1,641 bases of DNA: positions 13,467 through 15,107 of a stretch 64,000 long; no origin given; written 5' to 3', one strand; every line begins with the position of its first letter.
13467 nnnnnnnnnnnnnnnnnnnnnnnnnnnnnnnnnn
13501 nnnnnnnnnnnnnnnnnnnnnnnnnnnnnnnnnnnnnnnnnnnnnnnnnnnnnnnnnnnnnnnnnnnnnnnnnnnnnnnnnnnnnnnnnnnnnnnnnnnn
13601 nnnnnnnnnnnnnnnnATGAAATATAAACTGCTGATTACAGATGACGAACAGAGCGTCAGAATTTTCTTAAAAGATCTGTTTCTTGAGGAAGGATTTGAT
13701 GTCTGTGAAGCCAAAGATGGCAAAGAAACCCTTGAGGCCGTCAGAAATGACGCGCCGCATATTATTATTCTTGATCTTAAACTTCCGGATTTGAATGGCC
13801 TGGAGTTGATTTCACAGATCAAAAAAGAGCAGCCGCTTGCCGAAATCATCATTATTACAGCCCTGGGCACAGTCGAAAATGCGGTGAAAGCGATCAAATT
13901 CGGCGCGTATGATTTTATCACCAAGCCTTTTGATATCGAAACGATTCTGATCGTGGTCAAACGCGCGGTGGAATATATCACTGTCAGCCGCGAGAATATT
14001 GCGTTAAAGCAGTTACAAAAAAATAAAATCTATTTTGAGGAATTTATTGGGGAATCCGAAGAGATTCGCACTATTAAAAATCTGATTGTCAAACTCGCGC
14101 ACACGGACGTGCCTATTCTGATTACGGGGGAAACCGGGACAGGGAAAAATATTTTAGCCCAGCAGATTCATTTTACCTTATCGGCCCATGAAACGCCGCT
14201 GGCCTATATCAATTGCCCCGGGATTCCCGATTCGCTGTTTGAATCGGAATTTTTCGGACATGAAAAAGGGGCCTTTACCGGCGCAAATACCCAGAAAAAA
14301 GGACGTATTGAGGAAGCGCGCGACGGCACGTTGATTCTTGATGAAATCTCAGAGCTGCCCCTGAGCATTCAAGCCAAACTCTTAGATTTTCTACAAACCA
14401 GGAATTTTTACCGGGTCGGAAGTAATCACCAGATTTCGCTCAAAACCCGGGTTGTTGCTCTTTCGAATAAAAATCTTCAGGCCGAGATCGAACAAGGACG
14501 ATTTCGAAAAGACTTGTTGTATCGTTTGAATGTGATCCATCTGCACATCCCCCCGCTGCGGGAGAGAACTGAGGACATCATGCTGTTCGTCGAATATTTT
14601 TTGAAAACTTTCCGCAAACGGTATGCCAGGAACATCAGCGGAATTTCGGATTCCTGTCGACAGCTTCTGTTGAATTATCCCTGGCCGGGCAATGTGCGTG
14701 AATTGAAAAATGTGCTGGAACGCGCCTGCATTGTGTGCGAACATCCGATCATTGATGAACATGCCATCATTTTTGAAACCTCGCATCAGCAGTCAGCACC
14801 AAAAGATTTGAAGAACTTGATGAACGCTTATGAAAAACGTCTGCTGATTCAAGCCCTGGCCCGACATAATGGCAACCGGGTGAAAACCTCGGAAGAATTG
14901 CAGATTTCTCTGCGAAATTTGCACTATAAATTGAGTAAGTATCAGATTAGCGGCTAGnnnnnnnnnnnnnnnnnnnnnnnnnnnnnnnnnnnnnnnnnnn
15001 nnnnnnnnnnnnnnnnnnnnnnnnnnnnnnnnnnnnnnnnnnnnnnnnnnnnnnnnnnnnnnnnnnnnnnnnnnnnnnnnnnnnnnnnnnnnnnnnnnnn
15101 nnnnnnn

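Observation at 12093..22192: Complete EtfAB-dependent (electron-confurcating type) lactate utilisation cluster under a sigma-54 two-component system, with recognisable -24/-12 promoter and enhancer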

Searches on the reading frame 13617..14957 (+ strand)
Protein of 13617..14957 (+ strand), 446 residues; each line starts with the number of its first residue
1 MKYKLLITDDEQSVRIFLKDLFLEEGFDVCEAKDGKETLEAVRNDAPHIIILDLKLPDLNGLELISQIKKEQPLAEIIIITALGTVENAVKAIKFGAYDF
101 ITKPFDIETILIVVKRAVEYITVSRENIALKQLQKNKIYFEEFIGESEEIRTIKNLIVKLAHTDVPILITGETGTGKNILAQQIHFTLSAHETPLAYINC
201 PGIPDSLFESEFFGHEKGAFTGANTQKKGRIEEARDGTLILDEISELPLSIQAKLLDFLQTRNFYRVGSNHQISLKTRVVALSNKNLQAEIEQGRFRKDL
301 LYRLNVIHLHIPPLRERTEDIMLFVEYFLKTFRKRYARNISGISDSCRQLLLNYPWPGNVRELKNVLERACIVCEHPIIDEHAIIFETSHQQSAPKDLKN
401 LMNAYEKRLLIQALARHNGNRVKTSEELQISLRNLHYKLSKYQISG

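Call 3: search_protein_families(library=pfam, proteins=[window:13617-14957:+])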
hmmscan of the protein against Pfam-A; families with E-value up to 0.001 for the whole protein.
window:13617-14957:+ (446 aa): 7 families
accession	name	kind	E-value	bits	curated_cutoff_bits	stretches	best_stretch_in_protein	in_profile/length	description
PF00158.32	Sigma54_activat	-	2.1e-61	206.9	20.2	1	144-309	2-167/168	Sigma-54 interaction domain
PF00072.30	Response_reg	-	4.4e-29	101.3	30.2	1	6-113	2-109/111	Response regulator receiver domain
PF25601.1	AAA_lid_14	-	5.5e-25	87.5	27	1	315-397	1-83/87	AAA+ ATPase lid domain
PF14532.12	Sigma54_activ_2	-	1.3e-20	74.5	25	1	144-314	1-138/138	Sigma-54 interaction domain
PF02954.25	HTH_8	-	2.6e-11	43.5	22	1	406-442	6-42/42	Bacterial regulatory protein, Fis family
PF07728.20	AAA_5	-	1.6e-07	31.8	22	1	167-286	2-124/139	AAA domain (dynein-related subfamily)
PF01078.27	Mg_chelatase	-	4.2e-05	23.5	20.3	0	222-272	93-143/207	Magnesium chelatase, subunit ChlI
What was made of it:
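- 13617..14957 (+): Sigma-54 enhancer-binding response regulator of the AtoC family, 446 aa. Response_reg + Sigma54_activat + AAA_lid_14 + HTH_8 (call 3).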

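Call 4: search_protein_families(library=ncbifam, proteins=[window:13617-14957:+])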
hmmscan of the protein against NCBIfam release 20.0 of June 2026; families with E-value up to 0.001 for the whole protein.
window:13617-14957:+ (446 aa): 117 families (the best 25 are shown)
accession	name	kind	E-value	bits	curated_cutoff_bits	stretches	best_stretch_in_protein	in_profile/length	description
NF008469.0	PRK11361.1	equivalog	5e-131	437.6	714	1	3-445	5-457/461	acetoacetate metabolism transcriptional regulator AtoC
TIGR02915.1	PEP_resp_reg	equivalog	1.8e-120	402.8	502.6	1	5-444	1-444/445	PEP-CTERM-box response regulator transcription factor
TIGR01818.1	ntrC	equivalog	6e-110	368.2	558.6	1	6-408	2-402/463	nitrogen regulation protein NR(I)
NF051870.1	NAssimRespRegNtrX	equivalog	2.8e-99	333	600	1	4-440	3-448/452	nitrogen assimilation response regulator NtrX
NF041946.1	LuxO_transreg_Vib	equivalog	2.8e-98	329.7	800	1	9-374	3-366/463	quorum-sensing sigma-54 dependent transcriptional regulator LuxO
NF041552.1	TF_PrdR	equivalog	5.3e-96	322.2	795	1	130-443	258-577/577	sigma-54 dependent transcriptional regulator PrdR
NF007689.0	PRK10365.1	equivalog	4.8e-95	318.9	760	1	4-441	7-441/441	sigma-54-dependent response regulator transcription factor ZraR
NF049963.1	RespRegFlgRCampy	domain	1.9e-93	313.6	750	1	25-444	24-429/429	fla regulon two-component system response regulator FlgR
NF008176.1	PRK10923.1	equivalog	5.8e-92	308.7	620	1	4-393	5-393/469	nitrogen regulation protein NR(I)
NF003451.0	PRK05022.1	equivalog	1.1e-90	304.8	476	1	130-438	179-504/512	nitric oxide reductase transcriptional regulator NorR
NF050807.1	TransRegFlbDCaul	equivalog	2.1e-90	303.7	750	1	21-446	19-442/454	sigma-54-dependent transcriptional regulator FlbD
TIGR01817.1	nifA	equivalog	1.1e-87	295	528.85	1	131-397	186-451/534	nif-specific transcriptional activator NifA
NF011695.0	PRK15115.1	equivalog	1.1e-87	294.7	763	1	4-425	8-419/445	two-component system response regulator GlrR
NF038308.1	RNA_repair_RtcR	equivalog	9e-84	282.2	650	1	76-402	111-450/530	RNA repair transcriptional activator RtcR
TIGR02974.1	phageshock_pspF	equivalog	3.4e-78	263.2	443.55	2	144-375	2-234/336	phage shock protein operon transcriptional activator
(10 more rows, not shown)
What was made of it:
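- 13617..14957 (+): The best NCBIfam model is AtoC (438 bits, below the 714 cut-off; call 4).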

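Call 5: find_encoding_contigs(protein=window:13617-14957:+, flank=10000, max_places=6)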
Protein window:13617-14957:+ (446 aa): 2 contigs read that carry it; 2 places shown.
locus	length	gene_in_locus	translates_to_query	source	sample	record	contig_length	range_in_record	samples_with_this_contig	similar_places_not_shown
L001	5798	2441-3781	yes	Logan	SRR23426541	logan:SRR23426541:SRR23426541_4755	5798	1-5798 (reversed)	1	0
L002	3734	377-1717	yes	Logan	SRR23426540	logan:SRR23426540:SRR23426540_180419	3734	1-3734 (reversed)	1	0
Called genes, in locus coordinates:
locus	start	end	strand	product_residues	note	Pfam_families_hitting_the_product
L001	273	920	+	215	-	PF02734:Dak2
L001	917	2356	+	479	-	PF00512:HisKA, PF02518:HATPase_c, PF14501:HATPase_c_5 (weak)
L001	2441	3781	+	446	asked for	PF00072:Response_reg, PF00158:Sigma54_activat, PF14532:Sigma54_activ_2, PF07728:AAA_5 (weak), PF25601:AAA_lid_14, PF02954:HTH_8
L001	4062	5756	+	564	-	PF02652:Lactate_perm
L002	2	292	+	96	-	?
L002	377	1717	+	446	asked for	PF00072:Response_reg, PF00158:Sigma54_activat, PF14532:Sigma54_activ_2, PF07728:AAA_5 (weak), PF25601:AAA_lid_14, PF02954:HTH_8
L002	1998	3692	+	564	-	PF02652:Lactate_perm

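Call 18: find_related_loci(query=window:13617-14957:+, collection=genome_contigs, flank=10000)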
Query window:13617-14957:+ (446 aa) in genome_contigs; peptide patterns used: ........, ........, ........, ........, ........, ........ (x = any residue, [..] = any of these).
599 stretches matched a pattern (row limit reached: there are more); 585 encode a relative of the query (tblastn E <= 1e-3); the best 80 are kept; 80 distinct loci.
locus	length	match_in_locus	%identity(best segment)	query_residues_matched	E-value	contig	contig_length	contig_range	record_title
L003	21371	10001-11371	42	4-446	8e-114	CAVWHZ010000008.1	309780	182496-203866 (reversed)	MAG: uncultured delta proteobacterium isolate MFD01476.bin.2.127 genome assembly, contig: contig_33081, whole genome sho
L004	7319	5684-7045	40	4-443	3e-112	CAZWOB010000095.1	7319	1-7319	MAG TPA_asm: uncultured bacterium isolate binchicken_co334_43 genome assembly, contig: NODE_19668_length_7319_cov_12.766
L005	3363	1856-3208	40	5-445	9e-115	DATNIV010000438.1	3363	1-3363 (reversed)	MAG TPA_asm: Telmatospirillum sp. isolate SMAG_U11382 k141_866239, whole genome shotgun sequence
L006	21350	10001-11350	39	3-444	3e-111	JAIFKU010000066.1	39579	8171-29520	MAG: Accumulibacter sp. isolate bin_122 scaffold_461, whole genome shotgun sequence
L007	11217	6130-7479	40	3-444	4e-111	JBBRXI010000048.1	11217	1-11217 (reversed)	MAG: Burkholderiales bacterium isolate La4_metabat2.182 La4_metabat2.182_K_571721_L_11217_cov_13.1740, whole genome shot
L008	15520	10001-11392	40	3-446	3e-109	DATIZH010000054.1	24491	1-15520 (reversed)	MAG TPA_asm: Nitrospiria bacterium isolate SMAG_U15296 k141_239661, whole genome shotgun sequence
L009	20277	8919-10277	39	6-445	4e-108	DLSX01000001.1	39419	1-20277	MAG TPA_asm: Neorhizobium sp. UBA7851 UBA7851_contig_994, whole genome shotgun sequence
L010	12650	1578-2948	41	5-445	1e-107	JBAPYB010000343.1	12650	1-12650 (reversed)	MAG: Thermoanaerobaculia bacterium isolate MFD00413_ilm_asm_bin5 k127_37001, whole genome shotgun sequence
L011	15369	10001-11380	39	5-445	1e-107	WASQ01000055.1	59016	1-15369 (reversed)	MAG: Telmatospirillum sp. isolate SA7853_bin3 NODE_74_length_59016_cov_201.435847, whole genome shotgun sequence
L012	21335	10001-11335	41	1-444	3e-107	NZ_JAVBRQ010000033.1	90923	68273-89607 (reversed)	MAG: Desulfobulbus sp. isolate EPI_MAG_00199 c_000002318246, whole genome shotgun sequence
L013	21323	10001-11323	39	4-445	4e-107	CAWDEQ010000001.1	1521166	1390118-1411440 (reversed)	MAG: uncultured Parachlamydiaceae bacterium isolate MFD05580.bin.1.8 genome assembly, contig: contig_10034, whole genome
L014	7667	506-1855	39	4-443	5e-107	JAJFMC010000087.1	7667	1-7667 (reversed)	MAG: Chlamydiae bacterium isolate OFTM21 OFTM21_86, whole genome shotgun sequence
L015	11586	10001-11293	39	4-442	9e-107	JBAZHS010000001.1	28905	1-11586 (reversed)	MAG: Parachlamydiales bacterium isolate SO_2017_LW3_76 NODE_3982_length_28905_cov_1.112482_LW162_2017, whole genome shot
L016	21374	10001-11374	38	5-445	6e-106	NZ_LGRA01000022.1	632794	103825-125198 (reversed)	Azospirillum sp. TSO35-2 Contig05, whole genome shotgun sequence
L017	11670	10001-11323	38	4-444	3e-105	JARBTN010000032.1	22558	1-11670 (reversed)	MAG: Chlamydiales bacterium isolate L_E1_T20_C_bin.129 scaffold_2751, whole genome shotgun sequence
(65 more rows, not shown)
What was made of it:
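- Tried and rejected: Genome-collection scan with the activator (call 18).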

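Call 19: find_homologous_proteins(query=window:13617-14957:+, max_evalue=1e-60)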
Query window:13617-14957:+ (446 aa): 6712 proteins with E <= 1e-60 among 8000 candidates; the best 120 are listed.
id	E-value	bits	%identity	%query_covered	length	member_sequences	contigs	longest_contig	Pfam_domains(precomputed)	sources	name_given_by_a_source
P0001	1.7e-276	935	95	100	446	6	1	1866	PF00158.33,PF25601.2,PF02954.26,PF14532.13,PF07728.21,PF00072.31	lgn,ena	-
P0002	8.1e-268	906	92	100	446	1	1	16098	PF00158.33,PF25601.2,PF02954.26,PF14532.13,PF07728.21,PF00072.31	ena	-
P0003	1.6e-236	803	80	100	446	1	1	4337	PF00158.33,PF25601.2,PF02954.26,PF14532.13,PF07728.21,PF00072.31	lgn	-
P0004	4.0e-236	802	80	100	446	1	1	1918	PF00158.33,PF25601.2,PF02954.26,PF14532.13,PF07728.21,PF00072.31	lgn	-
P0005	1.9e-224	764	77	100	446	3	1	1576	PF00158.33,PF25601.2,PF02954.26,PF14532.13,PF07728.21,PF00072.31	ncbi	-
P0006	4.0e-182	624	62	100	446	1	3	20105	PF00158.33,PF25601.2,PF02954.26,PF14532.13,PF07728.21,PF00072.31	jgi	jgi:DNA-binding NtrC family response regulator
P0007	2.8e-180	618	62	100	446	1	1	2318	PF00158.33,PF25601.2,PF02954.26,PF14532.13,PF07728.21,PF00072.31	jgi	jgi:DNA-binding NtrC family response regulator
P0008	1.0e-176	606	62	100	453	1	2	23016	PF00158.33,PF25601.2,PF02954.26,PF14532.13,PF07728.21,PF00072.31,PF01078.28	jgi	jgi:two-component system response regulator AtoC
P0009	1.9e-176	605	61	100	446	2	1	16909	PF00158.33,PF25601.2,PF02954.26,PF14532.13,PF07728.21,PF00072.31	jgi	-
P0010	2.0e-172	592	59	100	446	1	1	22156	PF00158.33,PF25601.2,PF02954.26,PF14532.13,PF07728.21,PF00072.31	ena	-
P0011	3.7e-170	585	58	100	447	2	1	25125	PF00158.33,PF25601.2,PF02954.26,PF14532.13,PF07728.21,PF00072.31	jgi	-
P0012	4.8e-170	584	58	100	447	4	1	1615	PF00158.33,PF25601.2,PF02954.26,PF14532.13,PF07728.21,PF00072.31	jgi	-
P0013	9.0e-168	577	58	100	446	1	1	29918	PF00158.33,PF25601.2,PF02954.26,PF14532.13,PF07728.21,PF00072.31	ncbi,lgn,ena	-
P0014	1.7e-167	576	58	100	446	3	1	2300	PF00158.33,PF25601.2,PF02954.26,PF14532.13,PF07728.21,PF00072.31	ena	-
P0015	3.4e-167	575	57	100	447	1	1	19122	PF00158.33,PF25601.2,PF02954.26,PF14532.13,PF07728.21,PF00072.31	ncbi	-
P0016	7.0e-167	574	61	99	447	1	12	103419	PF00158.33,PF25601.2,PF02954.26,PF14532.13,PF07728.21,PF00072.31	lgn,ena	-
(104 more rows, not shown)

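Call 20: find_encoding_contigs(protein=P0002, flank=10000, max_places=2)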
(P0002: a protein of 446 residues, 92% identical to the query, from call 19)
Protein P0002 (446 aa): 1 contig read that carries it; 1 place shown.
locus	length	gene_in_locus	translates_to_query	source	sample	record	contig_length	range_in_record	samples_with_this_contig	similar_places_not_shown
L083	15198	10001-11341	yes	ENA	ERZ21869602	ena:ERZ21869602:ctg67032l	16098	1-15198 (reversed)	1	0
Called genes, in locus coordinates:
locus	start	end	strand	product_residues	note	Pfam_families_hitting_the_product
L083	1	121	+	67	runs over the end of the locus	-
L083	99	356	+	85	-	-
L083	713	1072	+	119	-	PF04313:HSDR_N (faint)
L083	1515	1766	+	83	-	-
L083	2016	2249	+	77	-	-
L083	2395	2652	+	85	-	-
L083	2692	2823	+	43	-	-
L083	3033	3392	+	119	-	-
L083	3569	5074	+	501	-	PF00512:HisKA, PF02518:HATPase_c, PF00072:Response_reg, PF23198:PDE8A_N (weak)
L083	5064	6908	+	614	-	PF00072:Response_reg, PF00989:PAS, PF08448:PAS_4 (weak), PF13426:PAS_9, PF00158:Sigma54_activat, PF14532:Sigma54_activ_2, PF25601:AAA_lid_14, PF02954:HTH_8, +3 more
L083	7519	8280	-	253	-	PF01208:URO-D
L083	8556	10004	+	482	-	PF00512:HisKA, PF02518:HATPase_c, PF14501:HATPase_c_5 (weak)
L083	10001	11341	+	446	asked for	PF00072:Response_reg, PF00158:Sigma54_activat, PF14532:Sigma54_activ_2, PF07728:AAA_5 (weak), PF25601:AAA_lid_14, PF02954:HTH_8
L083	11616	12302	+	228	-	PF02652:Lactate_perm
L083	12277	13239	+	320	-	PF02652:Lactate_perm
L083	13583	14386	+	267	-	PF01012:ETF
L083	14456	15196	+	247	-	?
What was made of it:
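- On Sigma-54-dependent promoter with bacterial enhancer-binding protein: A second activator gene in the relative L083 is indirect support only (call 20).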

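Call 21: find_encoding_contigs(protein=P0006, flank=10000, max_places=2)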
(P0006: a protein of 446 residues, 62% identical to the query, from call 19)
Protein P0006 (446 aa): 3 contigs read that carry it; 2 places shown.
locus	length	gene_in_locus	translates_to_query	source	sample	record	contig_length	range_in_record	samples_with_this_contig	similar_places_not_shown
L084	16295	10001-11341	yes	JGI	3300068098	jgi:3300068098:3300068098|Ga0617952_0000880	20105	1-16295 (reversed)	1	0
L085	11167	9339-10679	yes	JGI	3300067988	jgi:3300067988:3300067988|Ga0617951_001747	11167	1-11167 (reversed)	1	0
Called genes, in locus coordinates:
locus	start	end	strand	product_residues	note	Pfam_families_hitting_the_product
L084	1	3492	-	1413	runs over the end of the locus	PF01869:BcrAD_BadFG, PF09989:DUF2229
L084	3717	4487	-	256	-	PF01904:DUF72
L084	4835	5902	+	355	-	PF01855:POR_N, PF17147:PFOR_II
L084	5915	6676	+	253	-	PF02775:TPP_enzyme_C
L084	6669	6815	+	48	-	-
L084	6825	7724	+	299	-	PF01515:PTA_PTB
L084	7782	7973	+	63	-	PF06902:Fer4_19 (weak), PF13459:Fer4_15, PF13370:Fer4_13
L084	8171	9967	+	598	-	PF08448:PAS_4 (faint), PF00512:HisKA, PF02518:HATPase_c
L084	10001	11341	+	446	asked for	PF00072:Response_reg, PF00158:Sigma54_activat, PF14532:Sigma54_activ_2, PF07728:AAA_5, PF25601:AAA_lid_14, PF02954:HTH_8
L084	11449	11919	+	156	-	PF00359:PTS_EIIA_2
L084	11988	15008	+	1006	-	PF12895:ANAPC3 (faint), PF13525:YfiO (faint), PF00515:TPR_1 (faint), PF07719:TPR_2 (faint), PF13174:TPR_6 (faint), PF13424:TPR_12 (faint), PF13432:TPR_16, PF13432:TPR_16, +5 more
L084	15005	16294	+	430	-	?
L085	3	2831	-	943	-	?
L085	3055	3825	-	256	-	PF01904:DUF72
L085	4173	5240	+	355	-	PF01855:POR_N, PF17147:PFOR_II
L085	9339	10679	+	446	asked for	PF00072:Response_reg, PF00158:Sigma54_activat, PF14532:Sigma54_activ_2, PF07728:AAA_5, PF25601:AAA_lid_14, PF02954:HTH_8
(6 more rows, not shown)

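Call 22: find_encoding_contigs(protein=P0016, flank=10000, max_places=2)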
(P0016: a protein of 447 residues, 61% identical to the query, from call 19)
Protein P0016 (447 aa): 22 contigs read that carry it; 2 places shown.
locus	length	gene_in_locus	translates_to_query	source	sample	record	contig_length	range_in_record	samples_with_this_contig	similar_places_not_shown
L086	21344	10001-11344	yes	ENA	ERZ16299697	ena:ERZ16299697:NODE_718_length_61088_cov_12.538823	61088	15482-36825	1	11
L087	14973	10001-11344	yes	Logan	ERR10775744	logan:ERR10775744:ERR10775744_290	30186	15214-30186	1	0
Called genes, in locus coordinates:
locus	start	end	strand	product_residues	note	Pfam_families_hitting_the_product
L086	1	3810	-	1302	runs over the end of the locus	PF07719:TPR_2 (faint), PF01841:Transglut_core (weak)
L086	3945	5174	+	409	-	PF08308:PEGA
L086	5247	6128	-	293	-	-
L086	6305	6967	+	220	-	PF07947:YhhN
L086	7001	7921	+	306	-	PF00781:DAGK_cat, PF19279:YegS_C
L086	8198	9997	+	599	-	PF13426:PAS_9 (faint), PF00512:HisKA, PF02518:HATPase_c, PF14501:HATPase_c_5 (weak)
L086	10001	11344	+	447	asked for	PF00072:Response_reg, PF00158:Sigma54_activat, PF14532:Sigma54_activ_2, PF07728:AAA_5, PF25601:AAA_lid_14, PF02954:HTH_8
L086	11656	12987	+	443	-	PF02667:SCFA_trans, PF03606:DcuC (weak)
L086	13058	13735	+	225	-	PF01144:CoA_trans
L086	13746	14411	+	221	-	PF01144:CoA_trans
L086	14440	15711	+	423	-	PF00108:Thiolase_N, PF00109:ketoacyl-synt (faint), PF08545:ACP_syn_III (faint), PF02803:Thiolase_C, PF22691:Thiolase_C_1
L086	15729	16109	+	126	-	-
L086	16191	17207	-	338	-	PF02653:BPD_transp_2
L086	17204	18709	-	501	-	PF13476:AAA_23 (faint), PF00005:ABC_tran, PF13304:AAA_21 (faint), PF00005:ABC_tran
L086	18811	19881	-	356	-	PF13407:Peripla_BP_4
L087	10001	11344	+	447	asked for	PF00072:Response_reg, PF00158:Sigma54_activat, PF14532:Sigma54_activ_2, PF07728:AAA_5, PF25601:AAA_lid_14, PF02954:HTH_8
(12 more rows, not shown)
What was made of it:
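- Its closest relatives at ~60% identity control ato-like or PFOR/PTA genes (calls 21, 22). The closest homologues at about 60% identity flank ato-type (CoA-transferase/thiolase) or PFOR/PTA genes (calls 21, 22).
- Tried and rejected: Activator homologues at 53-62% identity (calls 19, 21, 22).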

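Call 29: find_encoding_contigs(protein=P0003, flank=10000, max_places=2)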
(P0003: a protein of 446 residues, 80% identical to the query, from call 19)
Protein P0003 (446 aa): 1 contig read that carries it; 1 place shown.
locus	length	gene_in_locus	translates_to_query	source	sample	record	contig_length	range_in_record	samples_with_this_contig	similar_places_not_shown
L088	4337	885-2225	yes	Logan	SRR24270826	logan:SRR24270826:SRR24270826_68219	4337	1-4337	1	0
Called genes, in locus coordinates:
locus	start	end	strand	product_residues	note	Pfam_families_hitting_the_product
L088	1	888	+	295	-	?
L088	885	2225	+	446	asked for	PF00072:Response_reg, PF00158:Sigma54_activat, PF14532:Sigma54_activ_2, PF07728:AAA_5, PF25601:AAA_lid_14, PF02954:HTH_8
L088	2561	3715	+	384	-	PF03480:DctP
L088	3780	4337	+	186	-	?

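Call 47: search_protein_families(library=pfam, proteins=[L088:3780-4337:+, L088:1-888:+])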
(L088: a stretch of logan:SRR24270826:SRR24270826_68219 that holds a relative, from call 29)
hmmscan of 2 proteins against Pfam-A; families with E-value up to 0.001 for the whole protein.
L088:3780-4337:+ (186 aa): 1 family
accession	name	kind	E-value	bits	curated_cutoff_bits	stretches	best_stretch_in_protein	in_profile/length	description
PF04290.18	DctQ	-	3.3e-24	85.7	28.3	1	49-178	2-128/132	Tripartite ATP-independent periplasmic transporters, DctQ component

L088:1-888:+ (295 aa): 3 families
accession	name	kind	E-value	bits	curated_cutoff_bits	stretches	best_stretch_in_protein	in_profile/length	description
PF02518.31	HATPase_c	-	2e-20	73.7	26.4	1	182-288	2-110/111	Histidine kinase-, DNA gyrase B-, and HSP90-like ATPase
PF00512.31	HisKA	-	1.4e-14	54.3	26.9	1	77-134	3-59/66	His Kinase A (phospho-acceptor) domain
PF14501.12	HATPase_c_5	-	1.1e-09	38.6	22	1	183-282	3-99/102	GHKL domain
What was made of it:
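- In L088 the same regulator pair controls a transporter, DctPQ (calls 29, 47).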
